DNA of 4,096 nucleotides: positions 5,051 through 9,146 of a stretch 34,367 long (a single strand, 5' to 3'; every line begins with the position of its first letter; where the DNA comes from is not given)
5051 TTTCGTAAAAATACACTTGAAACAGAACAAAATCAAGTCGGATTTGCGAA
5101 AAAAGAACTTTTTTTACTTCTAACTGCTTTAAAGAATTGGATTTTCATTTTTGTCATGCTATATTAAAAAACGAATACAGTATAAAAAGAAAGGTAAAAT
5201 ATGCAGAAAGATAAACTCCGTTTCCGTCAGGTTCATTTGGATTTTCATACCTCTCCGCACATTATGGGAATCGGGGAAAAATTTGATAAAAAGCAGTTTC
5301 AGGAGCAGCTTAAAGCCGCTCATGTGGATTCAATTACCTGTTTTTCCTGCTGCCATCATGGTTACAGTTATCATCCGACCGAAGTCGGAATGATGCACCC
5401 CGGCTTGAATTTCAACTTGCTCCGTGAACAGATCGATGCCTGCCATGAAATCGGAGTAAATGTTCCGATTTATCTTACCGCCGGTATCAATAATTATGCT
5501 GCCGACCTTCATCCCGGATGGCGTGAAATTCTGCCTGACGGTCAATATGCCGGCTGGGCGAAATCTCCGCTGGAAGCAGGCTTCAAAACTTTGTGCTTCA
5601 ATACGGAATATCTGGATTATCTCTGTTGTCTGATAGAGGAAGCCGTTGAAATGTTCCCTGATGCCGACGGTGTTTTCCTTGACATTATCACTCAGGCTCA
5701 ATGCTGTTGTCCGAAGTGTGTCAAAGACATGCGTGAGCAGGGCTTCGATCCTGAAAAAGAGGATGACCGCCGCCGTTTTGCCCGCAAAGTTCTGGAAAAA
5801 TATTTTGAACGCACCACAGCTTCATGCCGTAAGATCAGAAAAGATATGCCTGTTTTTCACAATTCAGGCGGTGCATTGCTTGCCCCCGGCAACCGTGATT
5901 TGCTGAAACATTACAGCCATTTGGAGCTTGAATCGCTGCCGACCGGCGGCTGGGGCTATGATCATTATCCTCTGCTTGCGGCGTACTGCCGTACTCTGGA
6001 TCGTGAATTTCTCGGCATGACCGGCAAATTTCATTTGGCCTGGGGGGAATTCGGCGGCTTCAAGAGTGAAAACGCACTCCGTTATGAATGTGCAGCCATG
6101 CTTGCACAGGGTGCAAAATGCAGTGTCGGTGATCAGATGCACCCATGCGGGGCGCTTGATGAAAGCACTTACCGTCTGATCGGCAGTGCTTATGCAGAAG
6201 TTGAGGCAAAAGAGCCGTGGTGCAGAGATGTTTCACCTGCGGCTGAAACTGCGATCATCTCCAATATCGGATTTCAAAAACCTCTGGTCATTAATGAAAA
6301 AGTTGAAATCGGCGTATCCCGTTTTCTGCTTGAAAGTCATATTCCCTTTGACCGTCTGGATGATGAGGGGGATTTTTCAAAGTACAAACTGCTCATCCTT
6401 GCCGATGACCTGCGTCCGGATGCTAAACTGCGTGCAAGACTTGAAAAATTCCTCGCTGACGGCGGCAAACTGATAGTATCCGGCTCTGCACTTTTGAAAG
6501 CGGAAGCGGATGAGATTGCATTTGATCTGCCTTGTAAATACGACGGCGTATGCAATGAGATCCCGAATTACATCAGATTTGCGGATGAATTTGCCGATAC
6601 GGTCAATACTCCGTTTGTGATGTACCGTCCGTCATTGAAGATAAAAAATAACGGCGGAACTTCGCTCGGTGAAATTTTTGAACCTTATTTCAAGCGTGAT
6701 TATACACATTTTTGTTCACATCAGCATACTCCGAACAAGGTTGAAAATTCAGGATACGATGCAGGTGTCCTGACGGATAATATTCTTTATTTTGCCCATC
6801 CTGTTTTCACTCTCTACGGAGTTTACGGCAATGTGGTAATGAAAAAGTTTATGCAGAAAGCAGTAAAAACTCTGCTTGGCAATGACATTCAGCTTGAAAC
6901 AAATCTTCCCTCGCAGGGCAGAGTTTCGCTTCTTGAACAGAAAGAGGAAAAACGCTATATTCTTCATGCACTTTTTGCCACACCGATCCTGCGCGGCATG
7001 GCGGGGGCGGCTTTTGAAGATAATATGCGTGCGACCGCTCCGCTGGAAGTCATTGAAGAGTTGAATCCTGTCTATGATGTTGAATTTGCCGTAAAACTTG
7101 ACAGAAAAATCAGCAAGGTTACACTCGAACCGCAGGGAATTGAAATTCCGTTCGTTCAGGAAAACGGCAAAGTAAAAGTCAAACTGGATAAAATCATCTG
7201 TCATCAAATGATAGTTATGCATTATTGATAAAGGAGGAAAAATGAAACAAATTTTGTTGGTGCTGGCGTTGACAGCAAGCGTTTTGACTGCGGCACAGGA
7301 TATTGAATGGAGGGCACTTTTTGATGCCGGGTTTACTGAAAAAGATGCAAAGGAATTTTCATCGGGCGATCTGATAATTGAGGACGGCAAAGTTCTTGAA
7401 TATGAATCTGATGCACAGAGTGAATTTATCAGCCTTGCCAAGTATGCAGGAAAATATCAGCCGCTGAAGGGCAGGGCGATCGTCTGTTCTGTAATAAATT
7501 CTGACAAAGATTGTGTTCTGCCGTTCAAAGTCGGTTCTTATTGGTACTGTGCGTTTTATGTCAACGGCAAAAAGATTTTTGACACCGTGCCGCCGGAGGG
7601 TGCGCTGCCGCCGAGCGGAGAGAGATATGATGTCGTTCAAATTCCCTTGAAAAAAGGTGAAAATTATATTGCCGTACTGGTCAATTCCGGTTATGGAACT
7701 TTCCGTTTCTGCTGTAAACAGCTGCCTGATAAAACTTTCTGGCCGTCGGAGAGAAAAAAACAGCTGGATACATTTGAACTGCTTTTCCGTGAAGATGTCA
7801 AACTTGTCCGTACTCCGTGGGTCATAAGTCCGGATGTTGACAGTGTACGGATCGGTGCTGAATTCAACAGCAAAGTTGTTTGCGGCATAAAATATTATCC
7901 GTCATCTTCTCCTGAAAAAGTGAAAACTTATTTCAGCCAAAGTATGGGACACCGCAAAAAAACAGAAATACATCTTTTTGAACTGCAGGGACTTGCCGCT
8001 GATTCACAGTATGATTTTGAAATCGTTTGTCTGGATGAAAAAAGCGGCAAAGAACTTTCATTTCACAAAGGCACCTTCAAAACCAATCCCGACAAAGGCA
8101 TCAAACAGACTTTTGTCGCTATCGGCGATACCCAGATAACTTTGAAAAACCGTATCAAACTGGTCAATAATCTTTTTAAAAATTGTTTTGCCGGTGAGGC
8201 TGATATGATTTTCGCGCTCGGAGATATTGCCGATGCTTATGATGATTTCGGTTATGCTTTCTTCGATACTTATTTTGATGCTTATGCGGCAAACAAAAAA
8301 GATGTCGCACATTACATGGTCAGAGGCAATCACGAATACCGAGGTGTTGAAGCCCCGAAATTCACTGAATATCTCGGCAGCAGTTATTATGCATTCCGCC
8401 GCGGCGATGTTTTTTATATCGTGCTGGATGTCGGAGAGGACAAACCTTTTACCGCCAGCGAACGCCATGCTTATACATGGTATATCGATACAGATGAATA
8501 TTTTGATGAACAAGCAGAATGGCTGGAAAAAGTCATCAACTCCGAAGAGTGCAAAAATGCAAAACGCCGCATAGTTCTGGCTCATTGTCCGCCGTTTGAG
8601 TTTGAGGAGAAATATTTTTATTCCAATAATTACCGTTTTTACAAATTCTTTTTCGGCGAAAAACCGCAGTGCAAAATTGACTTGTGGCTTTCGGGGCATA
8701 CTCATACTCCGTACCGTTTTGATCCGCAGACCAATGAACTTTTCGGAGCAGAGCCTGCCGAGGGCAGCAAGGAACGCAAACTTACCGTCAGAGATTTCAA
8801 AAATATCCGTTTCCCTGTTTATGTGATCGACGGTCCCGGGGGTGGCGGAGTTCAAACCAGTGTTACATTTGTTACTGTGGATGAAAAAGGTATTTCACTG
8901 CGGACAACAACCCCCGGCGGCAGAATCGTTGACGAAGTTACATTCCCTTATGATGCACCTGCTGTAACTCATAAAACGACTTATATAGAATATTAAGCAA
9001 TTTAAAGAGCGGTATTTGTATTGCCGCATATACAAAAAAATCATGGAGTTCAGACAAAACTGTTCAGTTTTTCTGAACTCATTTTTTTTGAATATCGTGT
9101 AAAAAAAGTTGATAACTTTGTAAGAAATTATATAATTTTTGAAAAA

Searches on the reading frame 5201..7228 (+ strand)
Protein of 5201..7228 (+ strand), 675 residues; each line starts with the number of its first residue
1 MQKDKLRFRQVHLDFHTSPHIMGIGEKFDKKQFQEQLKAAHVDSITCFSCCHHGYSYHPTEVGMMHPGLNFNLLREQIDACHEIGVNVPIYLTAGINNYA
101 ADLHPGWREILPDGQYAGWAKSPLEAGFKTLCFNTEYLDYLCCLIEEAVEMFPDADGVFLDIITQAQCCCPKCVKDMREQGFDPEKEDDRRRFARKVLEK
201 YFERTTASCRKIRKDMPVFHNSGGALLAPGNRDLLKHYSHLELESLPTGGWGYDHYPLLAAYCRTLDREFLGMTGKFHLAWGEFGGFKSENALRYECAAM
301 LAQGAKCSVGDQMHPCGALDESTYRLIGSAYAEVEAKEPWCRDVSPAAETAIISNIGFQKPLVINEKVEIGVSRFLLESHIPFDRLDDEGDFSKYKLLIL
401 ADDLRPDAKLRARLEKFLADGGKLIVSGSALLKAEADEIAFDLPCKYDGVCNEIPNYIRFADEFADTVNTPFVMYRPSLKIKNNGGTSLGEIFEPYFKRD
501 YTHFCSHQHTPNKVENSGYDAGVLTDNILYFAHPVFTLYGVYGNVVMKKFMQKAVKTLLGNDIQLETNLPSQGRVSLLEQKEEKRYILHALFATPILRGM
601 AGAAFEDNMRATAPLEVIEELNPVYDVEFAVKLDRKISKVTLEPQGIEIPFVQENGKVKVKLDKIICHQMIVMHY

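Call 13: search_protein_families(library=pfam, proteins=[window:5201-7228:+])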
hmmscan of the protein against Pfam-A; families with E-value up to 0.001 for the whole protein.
window:5201-7228:+ (675 aa): 1 family
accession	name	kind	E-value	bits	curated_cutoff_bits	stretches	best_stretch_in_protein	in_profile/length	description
PF14871.12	GHL6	-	1.3e-29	103.5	35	1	29-162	1-132/132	Hypothetical glycosyl hydrolase 6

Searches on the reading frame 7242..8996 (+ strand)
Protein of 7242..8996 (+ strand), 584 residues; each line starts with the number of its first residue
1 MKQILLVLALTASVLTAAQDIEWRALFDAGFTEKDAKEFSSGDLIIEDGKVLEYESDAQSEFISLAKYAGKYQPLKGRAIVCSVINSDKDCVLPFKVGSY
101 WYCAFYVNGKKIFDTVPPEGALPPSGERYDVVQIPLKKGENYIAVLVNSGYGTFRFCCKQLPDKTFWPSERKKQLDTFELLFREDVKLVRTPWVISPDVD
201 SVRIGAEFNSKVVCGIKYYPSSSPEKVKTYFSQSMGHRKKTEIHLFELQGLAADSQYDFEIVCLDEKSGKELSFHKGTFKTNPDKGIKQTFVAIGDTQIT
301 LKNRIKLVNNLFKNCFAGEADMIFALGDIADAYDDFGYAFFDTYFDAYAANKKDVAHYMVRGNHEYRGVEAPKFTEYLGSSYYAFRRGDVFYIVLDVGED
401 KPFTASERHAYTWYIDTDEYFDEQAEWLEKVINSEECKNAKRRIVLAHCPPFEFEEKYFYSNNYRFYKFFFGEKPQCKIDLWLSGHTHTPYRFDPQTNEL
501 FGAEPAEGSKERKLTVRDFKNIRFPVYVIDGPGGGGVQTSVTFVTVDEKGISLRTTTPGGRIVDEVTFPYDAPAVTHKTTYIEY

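Call 13: search_protein_families(library=pfam, proteins=[window:7242-8996:+])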
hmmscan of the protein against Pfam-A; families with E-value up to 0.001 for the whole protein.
window:7242-8996:+ (584 aa): 1 family
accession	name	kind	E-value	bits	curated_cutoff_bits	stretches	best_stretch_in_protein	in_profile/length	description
PF00149.33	Metallophos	-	9.7e-16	59.2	21.5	1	290-490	2-191/191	Calcineurin-like phosphoesterase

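Call 23: find_encoding_contigs(protein=window:7242-8996:+, flank=3000, max_places=10)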
Protein window:7242-8996:+ (584 aa): no gene with exactly this product is on record in the collection.
